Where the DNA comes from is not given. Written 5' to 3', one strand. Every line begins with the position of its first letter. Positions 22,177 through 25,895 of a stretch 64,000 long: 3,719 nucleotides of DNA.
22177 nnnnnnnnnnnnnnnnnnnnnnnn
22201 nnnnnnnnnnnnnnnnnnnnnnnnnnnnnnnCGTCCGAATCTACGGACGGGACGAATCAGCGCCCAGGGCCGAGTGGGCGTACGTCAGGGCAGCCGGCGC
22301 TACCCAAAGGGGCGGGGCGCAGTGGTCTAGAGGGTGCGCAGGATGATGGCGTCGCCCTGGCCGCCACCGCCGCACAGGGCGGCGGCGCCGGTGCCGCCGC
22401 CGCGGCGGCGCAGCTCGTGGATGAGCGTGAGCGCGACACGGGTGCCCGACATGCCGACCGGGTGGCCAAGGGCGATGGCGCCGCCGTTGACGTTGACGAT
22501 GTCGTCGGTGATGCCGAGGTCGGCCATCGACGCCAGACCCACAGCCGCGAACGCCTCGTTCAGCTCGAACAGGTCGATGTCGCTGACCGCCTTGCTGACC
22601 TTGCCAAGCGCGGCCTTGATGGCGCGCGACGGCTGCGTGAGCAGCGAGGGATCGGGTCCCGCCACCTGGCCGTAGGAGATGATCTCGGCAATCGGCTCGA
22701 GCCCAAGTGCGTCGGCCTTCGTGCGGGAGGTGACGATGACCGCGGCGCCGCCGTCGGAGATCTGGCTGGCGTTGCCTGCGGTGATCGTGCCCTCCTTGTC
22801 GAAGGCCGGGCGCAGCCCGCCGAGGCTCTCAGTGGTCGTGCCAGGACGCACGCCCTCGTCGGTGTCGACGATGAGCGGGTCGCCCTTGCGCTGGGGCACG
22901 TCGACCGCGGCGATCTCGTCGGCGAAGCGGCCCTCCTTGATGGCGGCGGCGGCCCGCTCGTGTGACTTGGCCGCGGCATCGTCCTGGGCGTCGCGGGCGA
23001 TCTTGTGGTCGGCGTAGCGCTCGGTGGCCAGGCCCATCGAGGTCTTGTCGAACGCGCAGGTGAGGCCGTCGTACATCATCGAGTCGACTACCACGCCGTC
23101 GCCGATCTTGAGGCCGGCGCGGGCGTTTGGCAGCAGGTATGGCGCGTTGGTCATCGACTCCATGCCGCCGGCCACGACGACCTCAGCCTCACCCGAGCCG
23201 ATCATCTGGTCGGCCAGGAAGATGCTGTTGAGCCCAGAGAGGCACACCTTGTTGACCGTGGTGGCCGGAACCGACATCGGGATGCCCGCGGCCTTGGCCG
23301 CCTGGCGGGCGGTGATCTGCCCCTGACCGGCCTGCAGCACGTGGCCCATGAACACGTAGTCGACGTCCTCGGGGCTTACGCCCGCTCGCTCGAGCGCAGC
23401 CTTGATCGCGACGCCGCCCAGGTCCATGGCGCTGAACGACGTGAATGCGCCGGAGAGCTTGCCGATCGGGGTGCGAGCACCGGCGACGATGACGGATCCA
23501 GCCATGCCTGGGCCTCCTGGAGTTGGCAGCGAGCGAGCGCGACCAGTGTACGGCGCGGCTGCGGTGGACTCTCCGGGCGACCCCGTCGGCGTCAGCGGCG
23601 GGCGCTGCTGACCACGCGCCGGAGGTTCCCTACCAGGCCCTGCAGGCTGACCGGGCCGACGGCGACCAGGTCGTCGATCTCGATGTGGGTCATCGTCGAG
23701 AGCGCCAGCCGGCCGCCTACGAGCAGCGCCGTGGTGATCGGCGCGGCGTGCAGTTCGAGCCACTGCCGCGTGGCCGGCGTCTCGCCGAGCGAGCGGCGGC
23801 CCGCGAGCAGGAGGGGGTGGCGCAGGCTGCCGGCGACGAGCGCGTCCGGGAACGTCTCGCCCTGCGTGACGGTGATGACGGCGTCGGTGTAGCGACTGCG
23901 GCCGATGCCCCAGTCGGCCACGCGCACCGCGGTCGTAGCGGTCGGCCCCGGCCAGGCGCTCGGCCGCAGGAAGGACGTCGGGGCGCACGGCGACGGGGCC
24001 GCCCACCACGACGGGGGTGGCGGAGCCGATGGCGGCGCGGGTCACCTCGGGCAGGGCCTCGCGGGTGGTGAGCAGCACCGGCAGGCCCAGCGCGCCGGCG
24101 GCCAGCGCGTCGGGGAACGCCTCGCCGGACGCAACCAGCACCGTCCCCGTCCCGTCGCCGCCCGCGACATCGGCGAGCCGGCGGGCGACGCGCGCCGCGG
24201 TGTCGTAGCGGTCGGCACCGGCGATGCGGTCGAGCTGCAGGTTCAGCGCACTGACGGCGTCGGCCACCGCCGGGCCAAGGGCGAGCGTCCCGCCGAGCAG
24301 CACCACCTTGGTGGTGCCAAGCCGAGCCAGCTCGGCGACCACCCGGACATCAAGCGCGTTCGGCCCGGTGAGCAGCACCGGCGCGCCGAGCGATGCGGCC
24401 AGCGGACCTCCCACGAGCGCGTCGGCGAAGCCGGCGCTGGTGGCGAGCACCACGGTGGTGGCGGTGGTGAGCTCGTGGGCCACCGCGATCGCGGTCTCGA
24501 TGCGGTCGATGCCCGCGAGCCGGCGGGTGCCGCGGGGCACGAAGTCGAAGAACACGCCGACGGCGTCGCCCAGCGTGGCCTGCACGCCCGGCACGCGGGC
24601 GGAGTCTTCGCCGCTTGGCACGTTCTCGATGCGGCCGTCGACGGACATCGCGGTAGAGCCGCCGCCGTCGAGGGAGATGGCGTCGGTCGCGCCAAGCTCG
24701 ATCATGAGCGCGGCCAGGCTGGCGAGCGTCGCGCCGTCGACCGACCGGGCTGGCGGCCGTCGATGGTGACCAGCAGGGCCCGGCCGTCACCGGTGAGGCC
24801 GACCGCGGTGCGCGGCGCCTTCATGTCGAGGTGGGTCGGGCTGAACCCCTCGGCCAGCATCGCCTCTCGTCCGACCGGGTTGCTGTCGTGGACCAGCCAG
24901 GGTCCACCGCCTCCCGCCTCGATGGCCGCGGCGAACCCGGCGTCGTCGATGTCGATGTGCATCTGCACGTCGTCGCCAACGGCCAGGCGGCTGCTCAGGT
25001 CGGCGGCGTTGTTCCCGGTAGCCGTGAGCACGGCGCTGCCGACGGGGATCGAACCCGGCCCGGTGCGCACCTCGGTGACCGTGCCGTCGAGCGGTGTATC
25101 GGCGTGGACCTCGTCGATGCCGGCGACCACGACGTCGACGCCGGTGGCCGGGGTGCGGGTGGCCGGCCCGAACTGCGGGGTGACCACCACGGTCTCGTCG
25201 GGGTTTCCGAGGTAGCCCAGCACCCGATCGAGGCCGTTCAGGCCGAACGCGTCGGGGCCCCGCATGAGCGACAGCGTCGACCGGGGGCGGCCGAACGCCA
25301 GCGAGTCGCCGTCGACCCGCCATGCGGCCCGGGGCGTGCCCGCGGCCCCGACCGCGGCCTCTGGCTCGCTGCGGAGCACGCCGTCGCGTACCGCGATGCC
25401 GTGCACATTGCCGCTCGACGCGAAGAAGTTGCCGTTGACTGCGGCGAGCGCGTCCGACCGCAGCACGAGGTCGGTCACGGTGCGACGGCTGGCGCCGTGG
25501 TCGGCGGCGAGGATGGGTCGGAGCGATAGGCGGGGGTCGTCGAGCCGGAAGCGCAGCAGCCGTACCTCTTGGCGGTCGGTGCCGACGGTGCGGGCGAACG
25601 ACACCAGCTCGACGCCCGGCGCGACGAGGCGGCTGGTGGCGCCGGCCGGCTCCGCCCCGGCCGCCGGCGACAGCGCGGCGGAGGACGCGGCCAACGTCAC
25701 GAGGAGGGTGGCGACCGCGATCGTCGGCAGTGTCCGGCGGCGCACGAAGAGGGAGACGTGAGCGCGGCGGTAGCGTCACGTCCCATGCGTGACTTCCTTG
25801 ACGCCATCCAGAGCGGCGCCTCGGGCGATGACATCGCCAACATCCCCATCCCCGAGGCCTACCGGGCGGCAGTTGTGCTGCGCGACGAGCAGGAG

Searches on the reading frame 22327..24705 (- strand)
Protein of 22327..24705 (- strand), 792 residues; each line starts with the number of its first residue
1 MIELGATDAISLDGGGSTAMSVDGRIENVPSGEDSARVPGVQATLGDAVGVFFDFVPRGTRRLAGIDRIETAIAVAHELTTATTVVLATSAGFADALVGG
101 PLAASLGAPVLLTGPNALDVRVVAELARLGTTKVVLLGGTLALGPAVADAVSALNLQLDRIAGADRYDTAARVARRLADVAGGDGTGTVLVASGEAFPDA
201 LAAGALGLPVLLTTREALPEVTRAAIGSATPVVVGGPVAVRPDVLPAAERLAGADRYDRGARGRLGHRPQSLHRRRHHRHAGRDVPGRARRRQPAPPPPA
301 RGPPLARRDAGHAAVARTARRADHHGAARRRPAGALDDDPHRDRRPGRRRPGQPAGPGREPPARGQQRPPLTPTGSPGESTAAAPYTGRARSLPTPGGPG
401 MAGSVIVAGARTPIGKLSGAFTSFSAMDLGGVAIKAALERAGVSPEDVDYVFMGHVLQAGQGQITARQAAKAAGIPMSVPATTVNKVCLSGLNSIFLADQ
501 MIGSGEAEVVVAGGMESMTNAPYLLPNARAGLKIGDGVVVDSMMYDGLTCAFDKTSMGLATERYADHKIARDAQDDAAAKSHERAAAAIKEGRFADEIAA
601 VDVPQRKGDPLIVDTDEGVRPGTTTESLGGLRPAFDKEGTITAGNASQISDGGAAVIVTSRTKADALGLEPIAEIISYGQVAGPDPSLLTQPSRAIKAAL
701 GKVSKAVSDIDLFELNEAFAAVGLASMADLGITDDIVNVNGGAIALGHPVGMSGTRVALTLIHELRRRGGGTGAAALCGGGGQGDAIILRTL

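Call 76: search_protein_families(library=pfam, proteins=[window:22327-24705:-], max_evalue=0.0001)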
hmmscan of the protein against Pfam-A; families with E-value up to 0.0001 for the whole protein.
window:22327-24705:- (792 aa): 4 families
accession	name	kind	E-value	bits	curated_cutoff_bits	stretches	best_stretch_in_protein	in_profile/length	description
PF00108.29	Thiolase_N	-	1.8e-95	319.7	26.4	1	405-661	2-259/260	Thiolase, N-terminal domain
PF02803.24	Thiolase_C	-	3.4e-42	143.4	27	1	670-790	2-122/123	Thiolase, C-terminal domain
PF04122.17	CW_binding_2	-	6.4e-27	94.4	24.9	2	62-147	1-72/73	Cell wall binding domain 2 (CWB2)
PF09992.14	NAGPA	-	3.9e-07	30.9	25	1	1-42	125-159/169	Phosphodiester glycosidase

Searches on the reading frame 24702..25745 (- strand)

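Call 76: search_protein_families(library=pfam, proteins=[window:24702-25745:-], max_evalue=0.0001)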
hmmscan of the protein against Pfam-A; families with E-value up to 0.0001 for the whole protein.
window:24702-25745:- (347 aa): 1 family
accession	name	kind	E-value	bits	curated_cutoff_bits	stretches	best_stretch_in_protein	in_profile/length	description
PF09992.14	NAGPA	-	5.6e-15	56.4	25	1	221-333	9-113/169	Phosphodiester glycosidase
